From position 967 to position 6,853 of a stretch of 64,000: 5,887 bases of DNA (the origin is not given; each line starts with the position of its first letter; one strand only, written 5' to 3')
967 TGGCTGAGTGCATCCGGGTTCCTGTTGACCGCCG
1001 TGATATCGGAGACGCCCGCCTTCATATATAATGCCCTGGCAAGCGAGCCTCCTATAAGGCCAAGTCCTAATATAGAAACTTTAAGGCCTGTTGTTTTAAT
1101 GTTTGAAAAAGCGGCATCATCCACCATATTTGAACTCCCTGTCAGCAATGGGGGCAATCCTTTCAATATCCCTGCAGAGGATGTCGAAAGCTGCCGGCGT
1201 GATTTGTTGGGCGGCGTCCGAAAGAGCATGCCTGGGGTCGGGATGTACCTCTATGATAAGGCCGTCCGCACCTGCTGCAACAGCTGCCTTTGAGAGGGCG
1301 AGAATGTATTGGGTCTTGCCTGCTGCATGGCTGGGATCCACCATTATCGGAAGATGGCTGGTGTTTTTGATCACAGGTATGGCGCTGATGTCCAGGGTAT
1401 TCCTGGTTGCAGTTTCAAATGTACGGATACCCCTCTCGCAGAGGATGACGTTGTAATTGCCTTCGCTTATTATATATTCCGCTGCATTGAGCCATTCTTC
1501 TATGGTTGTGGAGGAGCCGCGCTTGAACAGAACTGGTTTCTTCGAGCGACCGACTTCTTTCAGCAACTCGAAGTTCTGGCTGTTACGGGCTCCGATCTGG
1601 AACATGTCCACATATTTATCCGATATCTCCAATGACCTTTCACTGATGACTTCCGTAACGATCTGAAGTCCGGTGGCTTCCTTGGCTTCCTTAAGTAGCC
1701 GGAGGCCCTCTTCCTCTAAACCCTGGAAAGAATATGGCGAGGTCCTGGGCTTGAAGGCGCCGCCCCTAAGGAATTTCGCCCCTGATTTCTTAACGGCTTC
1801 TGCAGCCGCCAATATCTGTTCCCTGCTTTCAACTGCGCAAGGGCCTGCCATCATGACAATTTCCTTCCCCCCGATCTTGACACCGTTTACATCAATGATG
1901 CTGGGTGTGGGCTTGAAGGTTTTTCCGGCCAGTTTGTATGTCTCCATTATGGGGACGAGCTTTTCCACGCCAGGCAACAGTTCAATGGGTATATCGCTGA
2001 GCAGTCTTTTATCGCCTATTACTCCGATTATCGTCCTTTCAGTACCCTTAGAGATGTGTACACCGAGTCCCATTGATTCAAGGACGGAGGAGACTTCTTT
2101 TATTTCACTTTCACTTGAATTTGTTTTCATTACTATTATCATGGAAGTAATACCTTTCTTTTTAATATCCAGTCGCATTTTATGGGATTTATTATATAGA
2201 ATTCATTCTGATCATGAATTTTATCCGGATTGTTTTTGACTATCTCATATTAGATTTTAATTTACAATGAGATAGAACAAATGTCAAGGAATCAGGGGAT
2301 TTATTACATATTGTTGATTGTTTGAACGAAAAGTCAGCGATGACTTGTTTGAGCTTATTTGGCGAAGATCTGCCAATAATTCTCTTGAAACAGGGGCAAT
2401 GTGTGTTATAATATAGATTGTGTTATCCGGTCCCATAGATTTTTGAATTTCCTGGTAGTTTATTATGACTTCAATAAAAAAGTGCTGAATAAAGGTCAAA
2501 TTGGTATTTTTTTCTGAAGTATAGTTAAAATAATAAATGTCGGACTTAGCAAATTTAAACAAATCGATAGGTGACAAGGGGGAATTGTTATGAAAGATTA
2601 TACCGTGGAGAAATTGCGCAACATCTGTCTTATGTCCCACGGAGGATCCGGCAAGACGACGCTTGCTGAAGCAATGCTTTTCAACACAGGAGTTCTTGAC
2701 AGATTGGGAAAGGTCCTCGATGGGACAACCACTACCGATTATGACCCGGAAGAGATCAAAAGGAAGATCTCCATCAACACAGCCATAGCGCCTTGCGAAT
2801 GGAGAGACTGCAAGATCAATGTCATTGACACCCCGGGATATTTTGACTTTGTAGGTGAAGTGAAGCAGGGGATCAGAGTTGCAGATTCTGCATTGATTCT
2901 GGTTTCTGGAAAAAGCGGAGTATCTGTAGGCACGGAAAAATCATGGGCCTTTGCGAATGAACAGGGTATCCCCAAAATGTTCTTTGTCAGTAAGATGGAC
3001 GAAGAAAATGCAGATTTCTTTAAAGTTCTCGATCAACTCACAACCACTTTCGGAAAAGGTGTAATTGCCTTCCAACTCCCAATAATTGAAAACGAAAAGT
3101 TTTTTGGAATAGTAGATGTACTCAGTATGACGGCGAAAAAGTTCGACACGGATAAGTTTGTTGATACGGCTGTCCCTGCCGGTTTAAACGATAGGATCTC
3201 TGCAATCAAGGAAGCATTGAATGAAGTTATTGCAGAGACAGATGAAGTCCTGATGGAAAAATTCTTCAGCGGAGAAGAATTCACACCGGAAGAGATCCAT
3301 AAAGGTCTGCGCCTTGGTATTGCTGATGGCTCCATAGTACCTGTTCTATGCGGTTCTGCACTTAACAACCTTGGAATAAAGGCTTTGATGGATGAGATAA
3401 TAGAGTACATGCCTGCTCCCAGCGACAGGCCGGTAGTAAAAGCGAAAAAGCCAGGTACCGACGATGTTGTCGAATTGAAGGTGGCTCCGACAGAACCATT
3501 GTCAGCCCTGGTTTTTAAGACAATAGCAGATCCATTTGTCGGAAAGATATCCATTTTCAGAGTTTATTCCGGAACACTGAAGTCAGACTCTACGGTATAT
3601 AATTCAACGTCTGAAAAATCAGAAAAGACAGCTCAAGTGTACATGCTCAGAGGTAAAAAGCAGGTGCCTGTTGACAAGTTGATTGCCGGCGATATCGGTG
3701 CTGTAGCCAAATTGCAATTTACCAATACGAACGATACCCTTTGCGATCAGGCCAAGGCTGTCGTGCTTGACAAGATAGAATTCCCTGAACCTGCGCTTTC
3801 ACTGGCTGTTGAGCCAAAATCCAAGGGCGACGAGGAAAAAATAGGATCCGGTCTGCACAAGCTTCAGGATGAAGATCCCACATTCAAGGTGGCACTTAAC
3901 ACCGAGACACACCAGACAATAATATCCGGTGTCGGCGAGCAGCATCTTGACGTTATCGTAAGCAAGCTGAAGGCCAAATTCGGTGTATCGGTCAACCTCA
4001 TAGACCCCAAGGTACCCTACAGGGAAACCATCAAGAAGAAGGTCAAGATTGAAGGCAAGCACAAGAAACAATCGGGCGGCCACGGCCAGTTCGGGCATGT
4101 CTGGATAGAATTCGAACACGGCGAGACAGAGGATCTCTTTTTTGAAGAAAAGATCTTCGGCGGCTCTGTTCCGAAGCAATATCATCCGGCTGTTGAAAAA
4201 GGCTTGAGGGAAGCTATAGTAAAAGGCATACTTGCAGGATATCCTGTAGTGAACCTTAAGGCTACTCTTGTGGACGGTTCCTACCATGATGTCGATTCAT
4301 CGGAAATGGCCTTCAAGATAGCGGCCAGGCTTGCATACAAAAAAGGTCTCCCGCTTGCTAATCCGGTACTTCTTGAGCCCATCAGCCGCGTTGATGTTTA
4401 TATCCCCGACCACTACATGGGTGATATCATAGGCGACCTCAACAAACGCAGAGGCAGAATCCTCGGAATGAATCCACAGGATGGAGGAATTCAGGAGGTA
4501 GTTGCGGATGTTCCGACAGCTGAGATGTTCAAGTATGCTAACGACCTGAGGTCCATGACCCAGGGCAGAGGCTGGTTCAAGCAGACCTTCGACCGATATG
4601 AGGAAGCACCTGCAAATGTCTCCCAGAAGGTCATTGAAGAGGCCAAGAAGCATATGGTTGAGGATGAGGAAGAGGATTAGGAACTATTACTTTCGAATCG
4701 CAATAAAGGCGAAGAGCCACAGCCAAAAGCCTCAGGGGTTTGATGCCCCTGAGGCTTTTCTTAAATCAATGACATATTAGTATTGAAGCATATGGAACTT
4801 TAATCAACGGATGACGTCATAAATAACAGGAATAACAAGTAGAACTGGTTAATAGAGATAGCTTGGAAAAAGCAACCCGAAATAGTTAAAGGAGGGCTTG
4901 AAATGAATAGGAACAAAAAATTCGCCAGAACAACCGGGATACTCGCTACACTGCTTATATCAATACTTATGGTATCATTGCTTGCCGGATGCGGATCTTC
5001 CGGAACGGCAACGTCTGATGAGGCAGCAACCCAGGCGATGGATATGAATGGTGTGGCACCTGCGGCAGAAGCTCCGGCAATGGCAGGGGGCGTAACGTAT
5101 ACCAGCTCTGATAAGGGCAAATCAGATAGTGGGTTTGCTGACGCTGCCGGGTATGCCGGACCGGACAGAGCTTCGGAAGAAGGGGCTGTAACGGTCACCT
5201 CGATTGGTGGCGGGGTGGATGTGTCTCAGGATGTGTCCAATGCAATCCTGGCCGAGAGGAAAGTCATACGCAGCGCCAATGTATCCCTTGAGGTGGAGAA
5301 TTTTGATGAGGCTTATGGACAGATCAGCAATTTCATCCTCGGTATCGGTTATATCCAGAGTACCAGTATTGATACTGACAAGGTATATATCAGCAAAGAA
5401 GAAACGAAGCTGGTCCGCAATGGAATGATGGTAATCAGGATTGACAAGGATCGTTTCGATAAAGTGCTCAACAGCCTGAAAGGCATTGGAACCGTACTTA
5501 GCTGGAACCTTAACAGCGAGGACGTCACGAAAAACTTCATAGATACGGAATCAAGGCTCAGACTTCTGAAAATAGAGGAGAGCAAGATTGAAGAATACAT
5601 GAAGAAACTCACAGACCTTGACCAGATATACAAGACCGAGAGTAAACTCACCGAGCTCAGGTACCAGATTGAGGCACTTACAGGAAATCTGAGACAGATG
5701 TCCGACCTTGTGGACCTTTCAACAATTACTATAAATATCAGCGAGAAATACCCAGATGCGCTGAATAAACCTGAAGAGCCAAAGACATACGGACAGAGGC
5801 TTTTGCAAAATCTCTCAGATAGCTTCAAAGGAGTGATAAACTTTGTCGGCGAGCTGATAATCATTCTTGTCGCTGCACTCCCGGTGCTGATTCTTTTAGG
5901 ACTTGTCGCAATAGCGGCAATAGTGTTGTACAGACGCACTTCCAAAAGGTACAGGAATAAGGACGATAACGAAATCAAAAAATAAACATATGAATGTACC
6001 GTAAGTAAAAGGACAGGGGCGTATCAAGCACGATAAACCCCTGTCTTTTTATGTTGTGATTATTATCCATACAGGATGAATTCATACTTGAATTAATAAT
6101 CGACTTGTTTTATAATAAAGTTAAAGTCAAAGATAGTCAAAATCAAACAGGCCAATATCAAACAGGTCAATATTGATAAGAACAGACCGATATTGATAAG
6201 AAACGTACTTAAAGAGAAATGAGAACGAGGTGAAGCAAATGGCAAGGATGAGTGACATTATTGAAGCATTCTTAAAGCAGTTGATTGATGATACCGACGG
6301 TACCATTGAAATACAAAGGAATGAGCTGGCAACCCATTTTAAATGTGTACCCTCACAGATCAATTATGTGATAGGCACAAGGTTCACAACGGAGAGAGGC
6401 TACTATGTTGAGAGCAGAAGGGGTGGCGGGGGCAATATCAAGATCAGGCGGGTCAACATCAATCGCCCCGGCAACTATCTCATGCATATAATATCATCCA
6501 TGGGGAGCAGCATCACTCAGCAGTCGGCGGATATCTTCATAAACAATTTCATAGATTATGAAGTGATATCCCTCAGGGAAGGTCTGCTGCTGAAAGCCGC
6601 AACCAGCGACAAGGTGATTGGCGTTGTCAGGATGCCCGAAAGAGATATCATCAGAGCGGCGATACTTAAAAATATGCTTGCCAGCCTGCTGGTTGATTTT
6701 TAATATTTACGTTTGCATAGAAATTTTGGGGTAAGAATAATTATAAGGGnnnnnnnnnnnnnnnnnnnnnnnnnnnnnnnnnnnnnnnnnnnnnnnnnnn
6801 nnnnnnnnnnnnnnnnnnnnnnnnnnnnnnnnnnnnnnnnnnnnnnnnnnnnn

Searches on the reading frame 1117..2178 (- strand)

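Call 29: search_protein_families(library=pfam, proteins=[window:1117-2178:-], max_evalue=0.00001)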
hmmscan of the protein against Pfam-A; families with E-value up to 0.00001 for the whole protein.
window:1117-2178:- (353 aa): 3 families
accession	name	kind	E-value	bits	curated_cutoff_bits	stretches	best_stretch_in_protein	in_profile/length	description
PF00793.26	DAHP_synth_1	-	4.3e-82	275.5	25.5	1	99-330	9-253/270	DAHP synthetase I family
PF18152.6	DAHP_snth_FXD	-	4.3e-23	81.4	27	1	13-79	1-67/67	DAHP synthase ferredoxin-like domain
PF03102.20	NeuB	-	1.7e-08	34.7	22.1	1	152-342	51-233/241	NeuB family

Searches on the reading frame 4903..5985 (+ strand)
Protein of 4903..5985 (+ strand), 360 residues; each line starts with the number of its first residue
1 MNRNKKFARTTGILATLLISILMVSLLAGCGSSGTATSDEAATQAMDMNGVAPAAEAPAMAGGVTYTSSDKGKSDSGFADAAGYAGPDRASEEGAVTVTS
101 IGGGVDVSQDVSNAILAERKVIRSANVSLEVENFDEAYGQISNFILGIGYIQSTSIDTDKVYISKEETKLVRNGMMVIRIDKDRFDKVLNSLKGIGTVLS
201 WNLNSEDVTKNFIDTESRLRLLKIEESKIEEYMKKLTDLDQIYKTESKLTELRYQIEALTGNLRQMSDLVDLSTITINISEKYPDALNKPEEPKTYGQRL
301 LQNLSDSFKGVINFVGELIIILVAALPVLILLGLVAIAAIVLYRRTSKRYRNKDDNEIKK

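Call 29: search_protein_families(library=pfam, proteins=[window:4903-5985:+], max_evalue=0.00001)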
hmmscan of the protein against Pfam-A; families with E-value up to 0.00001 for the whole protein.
window:4903-5985:+ (360 aa): 1 family
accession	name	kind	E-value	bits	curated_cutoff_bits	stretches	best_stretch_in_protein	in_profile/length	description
PF14257.11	DUF4349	-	1.4e-50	172.1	27.7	1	119-340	1-212/213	Domain of unknown function (DUF4349)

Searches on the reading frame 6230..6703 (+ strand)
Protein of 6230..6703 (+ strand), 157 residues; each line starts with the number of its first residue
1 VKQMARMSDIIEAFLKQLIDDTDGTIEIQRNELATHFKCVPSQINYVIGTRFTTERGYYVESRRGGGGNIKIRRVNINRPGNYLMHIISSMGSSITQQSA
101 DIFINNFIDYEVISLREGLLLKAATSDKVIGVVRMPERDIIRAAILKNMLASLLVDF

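Call 29: search_protein_families(library=pfam, proteins=[window:6230-6703:+], max_evalue=0.00001)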
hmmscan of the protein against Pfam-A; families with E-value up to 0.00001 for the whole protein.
window:6230-6703:+ (157 aa): 2 families
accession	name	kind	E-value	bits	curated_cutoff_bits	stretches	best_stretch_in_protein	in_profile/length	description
PF05848.17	CtsR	-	1.1e-34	118.6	23.1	1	6-76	1-72/72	CtsR N-terminal HTH domain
PF17727.6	CtsR_C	-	5e-22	78.3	23.8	1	83-150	4-71/72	CtsR C-terminal dimerization domain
